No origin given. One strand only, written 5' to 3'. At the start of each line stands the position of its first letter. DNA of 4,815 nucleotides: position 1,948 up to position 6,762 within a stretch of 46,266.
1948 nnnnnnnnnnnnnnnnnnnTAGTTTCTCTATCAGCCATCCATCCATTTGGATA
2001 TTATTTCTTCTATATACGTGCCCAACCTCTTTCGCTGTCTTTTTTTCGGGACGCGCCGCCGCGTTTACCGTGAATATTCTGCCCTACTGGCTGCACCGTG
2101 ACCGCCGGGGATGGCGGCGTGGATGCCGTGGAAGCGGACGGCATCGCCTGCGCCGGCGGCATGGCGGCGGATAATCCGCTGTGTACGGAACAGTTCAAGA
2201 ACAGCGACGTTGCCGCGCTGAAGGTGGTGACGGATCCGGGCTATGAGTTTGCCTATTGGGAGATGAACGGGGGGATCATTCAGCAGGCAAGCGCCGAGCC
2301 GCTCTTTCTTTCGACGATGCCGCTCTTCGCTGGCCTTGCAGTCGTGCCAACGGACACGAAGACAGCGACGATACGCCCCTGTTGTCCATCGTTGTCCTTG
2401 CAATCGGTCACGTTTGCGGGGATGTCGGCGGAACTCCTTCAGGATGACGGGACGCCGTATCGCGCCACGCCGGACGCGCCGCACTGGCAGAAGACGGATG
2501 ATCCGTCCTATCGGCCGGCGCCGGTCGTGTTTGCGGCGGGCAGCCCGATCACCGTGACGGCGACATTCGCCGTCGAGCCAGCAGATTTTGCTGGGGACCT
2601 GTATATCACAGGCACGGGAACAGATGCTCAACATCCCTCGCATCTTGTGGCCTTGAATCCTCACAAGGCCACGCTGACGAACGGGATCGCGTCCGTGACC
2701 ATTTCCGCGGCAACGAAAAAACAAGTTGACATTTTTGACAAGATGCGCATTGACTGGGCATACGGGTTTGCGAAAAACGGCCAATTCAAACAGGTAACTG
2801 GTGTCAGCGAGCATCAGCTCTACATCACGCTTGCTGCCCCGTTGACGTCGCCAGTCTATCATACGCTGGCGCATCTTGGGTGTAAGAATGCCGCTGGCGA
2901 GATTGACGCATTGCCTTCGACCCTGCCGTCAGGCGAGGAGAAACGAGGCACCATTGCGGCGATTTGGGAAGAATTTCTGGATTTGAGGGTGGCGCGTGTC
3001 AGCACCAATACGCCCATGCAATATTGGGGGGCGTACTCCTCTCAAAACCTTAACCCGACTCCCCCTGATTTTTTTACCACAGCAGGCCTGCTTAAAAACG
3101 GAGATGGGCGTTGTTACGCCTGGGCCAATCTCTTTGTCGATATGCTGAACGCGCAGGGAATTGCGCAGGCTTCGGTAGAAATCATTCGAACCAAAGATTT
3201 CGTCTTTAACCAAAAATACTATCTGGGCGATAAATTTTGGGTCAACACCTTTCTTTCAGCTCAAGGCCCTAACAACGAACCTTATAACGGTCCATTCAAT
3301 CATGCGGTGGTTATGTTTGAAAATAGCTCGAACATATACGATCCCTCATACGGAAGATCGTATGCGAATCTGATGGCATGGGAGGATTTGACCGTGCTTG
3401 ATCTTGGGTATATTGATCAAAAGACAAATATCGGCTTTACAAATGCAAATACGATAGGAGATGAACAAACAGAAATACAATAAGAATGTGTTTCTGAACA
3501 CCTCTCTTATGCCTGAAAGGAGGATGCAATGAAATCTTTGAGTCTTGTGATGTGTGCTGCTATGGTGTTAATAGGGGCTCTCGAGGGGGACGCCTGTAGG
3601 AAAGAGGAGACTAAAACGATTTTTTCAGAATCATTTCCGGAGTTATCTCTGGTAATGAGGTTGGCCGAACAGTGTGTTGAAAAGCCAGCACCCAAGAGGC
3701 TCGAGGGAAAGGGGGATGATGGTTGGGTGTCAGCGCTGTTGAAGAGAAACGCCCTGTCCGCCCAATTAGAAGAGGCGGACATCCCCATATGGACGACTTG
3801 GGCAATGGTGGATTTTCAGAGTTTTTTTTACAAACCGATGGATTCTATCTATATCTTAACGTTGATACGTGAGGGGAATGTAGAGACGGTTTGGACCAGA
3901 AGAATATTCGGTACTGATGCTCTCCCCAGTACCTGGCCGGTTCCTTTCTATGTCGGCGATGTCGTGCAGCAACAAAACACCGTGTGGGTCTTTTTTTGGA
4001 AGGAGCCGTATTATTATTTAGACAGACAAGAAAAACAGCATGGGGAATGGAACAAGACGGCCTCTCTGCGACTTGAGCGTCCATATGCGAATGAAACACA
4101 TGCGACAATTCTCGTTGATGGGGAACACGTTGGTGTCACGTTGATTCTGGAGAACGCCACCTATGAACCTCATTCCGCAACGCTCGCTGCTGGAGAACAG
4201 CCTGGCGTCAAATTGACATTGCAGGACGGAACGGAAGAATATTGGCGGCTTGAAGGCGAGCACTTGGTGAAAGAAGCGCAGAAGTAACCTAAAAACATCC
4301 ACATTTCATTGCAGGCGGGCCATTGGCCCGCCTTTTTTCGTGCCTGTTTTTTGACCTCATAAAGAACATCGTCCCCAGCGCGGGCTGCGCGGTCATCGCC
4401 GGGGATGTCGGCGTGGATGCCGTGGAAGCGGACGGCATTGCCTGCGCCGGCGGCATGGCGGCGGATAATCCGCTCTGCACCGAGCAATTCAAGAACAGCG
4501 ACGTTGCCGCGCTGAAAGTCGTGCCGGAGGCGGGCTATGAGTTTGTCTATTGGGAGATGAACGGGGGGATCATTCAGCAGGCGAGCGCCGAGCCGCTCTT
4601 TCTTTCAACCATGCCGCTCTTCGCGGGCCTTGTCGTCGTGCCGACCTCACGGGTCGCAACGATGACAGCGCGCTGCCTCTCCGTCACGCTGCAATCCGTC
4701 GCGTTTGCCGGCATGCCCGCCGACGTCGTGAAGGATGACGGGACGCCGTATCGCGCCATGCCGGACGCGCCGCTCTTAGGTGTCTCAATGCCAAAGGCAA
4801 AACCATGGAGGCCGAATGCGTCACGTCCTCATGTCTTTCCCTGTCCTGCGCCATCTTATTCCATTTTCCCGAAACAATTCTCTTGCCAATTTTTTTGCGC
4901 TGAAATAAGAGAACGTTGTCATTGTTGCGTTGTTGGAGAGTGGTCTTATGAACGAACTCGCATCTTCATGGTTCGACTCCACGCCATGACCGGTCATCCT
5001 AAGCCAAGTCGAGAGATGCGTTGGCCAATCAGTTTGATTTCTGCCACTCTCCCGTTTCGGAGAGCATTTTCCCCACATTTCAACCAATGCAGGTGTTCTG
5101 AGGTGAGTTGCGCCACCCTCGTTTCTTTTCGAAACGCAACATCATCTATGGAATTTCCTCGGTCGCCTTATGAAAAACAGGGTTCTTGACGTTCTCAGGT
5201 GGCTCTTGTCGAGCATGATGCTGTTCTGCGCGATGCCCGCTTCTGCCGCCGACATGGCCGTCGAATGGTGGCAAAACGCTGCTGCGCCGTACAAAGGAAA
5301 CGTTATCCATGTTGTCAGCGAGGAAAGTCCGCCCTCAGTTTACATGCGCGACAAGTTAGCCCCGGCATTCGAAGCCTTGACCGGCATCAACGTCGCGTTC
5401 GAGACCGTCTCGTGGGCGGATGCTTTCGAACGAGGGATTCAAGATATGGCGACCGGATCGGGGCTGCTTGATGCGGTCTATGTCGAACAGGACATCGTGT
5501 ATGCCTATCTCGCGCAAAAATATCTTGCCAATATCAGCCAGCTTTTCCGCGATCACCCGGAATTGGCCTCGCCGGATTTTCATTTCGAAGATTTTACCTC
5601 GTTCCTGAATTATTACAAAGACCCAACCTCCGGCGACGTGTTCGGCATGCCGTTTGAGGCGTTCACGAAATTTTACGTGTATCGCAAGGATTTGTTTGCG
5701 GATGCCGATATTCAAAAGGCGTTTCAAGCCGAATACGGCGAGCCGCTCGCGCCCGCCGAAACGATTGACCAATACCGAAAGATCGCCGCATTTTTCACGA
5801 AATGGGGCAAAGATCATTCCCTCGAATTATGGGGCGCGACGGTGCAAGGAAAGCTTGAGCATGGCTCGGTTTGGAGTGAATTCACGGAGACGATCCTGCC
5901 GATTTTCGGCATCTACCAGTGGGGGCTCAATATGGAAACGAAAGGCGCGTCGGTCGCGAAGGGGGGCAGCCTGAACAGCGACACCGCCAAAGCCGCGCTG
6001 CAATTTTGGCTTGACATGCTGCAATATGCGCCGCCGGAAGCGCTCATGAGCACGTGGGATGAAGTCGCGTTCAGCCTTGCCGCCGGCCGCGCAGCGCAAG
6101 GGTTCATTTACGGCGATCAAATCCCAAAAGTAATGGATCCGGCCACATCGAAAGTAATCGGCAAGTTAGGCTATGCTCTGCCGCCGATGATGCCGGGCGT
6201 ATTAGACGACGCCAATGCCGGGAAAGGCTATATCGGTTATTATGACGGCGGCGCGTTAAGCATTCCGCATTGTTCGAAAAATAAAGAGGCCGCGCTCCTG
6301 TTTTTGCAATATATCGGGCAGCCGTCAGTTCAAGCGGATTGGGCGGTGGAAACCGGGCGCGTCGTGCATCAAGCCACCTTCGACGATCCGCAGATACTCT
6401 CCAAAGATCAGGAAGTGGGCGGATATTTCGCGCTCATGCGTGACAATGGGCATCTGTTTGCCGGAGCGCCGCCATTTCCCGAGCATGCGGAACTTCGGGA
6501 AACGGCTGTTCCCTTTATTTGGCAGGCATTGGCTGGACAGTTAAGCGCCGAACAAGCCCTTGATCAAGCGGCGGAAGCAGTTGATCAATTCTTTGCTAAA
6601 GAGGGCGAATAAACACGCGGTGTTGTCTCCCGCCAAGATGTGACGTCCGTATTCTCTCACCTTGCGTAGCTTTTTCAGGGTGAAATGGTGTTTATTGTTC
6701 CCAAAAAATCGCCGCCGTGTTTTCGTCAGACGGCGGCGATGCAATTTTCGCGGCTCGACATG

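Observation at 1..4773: Polymorphic-toxin-style array: one resident and two orphan C-terminal cassettes behind a shared B-repeat homology block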

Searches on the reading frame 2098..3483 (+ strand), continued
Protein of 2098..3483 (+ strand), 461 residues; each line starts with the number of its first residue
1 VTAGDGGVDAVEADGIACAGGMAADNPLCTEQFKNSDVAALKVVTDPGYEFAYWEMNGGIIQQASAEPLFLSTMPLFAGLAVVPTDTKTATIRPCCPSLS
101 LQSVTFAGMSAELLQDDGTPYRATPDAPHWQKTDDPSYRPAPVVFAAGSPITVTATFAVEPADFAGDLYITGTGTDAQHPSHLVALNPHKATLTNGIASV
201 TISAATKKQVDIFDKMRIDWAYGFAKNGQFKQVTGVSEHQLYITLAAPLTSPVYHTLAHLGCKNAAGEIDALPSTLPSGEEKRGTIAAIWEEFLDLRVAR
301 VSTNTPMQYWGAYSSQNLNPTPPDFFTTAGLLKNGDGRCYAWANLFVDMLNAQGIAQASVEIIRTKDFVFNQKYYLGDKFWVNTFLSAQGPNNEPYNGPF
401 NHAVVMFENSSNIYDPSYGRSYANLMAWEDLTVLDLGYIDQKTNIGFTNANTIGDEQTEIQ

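Call 55: find_encoding_contigs(protein=P0013, flank=10000, max_places=2)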
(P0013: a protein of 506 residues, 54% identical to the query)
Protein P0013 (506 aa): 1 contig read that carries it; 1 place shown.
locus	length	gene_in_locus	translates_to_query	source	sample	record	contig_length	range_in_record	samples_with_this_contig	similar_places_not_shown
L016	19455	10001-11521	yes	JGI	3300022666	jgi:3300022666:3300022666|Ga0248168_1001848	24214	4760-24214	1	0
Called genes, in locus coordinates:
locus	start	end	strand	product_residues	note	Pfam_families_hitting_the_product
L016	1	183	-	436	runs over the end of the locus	PF03951:Gln-synt_N, PF00120:Gln-synt_C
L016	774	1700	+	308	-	PF01551:Peptidase_M23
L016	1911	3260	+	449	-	PF02881:SRP54_N, PF06414:Zeta_toxin (faint), PF13401:AAA_22 (weak), PF00448:SRP54, PF02978:SRP_SPB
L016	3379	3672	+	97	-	PF00886:Ribosomal_S16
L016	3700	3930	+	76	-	PF13083:KH_KhpA-B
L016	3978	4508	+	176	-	PF01782:RimM, PF05239:PRC, PF24986:PRC_RimM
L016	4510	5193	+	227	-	PF01746:tRNA_m1G_MT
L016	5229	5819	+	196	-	PF09936:Methyltrn_RNA_4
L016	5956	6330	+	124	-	PF01245:Ribosomal_L19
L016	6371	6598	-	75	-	-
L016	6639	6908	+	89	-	PF07589:PEP_exosort_dom (faint)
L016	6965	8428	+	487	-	PF13884:Peptidase_S74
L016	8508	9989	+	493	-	PF18998:Flg_new_2, PF05345:He_PIG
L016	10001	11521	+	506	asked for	PF01522:Polysacc_deac_1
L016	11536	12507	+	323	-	-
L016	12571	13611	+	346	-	PF05345:He_PIG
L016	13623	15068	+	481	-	PF01522:Polysacc_deac_1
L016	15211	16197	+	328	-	-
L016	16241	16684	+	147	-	-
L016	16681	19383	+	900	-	PF18911:PKD_4, PF00801:PKD, PF01471:PG_binding_1 (weak)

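Call 91: search_protein_families(library=pfam, proteins=[L016:6965-8428:+, L013:8875-9183:+], max_evalue=0.001)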
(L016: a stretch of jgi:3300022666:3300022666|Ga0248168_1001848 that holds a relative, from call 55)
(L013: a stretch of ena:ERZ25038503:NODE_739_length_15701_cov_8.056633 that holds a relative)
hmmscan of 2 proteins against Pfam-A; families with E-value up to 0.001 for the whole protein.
L016:6965-8428:+ (487 aa): 1 family
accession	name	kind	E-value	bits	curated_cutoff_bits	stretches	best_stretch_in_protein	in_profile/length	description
PF13884.11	Peptidase_S74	-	1.5e-21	76.9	22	1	386-440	1-57/58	Chaperone of endosialidase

L013:8875-9183:+ (102 aa): 1 family
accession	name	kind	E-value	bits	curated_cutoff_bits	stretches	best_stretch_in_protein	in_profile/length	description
PF07589.16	PEP-CTERM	-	1.1e-06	28.9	20.7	1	71-96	2-24/24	PEP-CTERM motif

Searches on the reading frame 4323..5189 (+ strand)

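Call 9: search_protein_families(library=pfam, proteins=[window:4323-5189:+], max_evalue=0.1)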
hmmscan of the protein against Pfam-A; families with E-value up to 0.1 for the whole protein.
window:4323-5189:+ (288 aa): 1 family
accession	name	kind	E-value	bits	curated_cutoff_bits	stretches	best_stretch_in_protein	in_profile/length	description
PF18998.6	Flg_new_2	-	0.0017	18.7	23.6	1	47-91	14-54/73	Divergent InlB B-repeat domain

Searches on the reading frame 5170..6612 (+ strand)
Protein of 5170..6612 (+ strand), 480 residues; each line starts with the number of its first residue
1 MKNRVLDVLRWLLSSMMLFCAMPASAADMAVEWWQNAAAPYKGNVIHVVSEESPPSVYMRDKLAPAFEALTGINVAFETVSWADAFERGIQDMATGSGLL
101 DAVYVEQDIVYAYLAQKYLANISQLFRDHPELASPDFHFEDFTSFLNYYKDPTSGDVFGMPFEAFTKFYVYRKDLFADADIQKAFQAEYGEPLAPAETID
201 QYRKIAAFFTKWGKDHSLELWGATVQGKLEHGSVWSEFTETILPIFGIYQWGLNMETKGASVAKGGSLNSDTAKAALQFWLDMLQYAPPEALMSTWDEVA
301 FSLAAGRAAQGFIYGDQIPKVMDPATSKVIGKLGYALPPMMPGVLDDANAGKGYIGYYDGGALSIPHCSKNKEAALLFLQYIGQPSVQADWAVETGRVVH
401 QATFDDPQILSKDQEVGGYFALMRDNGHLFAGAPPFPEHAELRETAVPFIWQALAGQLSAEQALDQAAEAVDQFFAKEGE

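Call 9: search_protein_families(library=pfam, proteins=[window:5170-6612:+], max_evalue=0.1)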
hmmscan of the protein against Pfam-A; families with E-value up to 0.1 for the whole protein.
window:5170-6612:+ (480 aa): 2 families
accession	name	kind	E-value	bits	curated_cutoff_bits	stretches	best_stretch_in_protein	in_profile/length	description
PF13416.11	SBP_bac_8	-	2.6e-20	73.8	27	1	63-398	2-259/279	Bacterial extracellular solute-binding protein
PF01547.30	SBP_bac_1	-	2.9e-20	73.9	26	1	62-389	12-307/307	Bacterial extracellular solute-binding protein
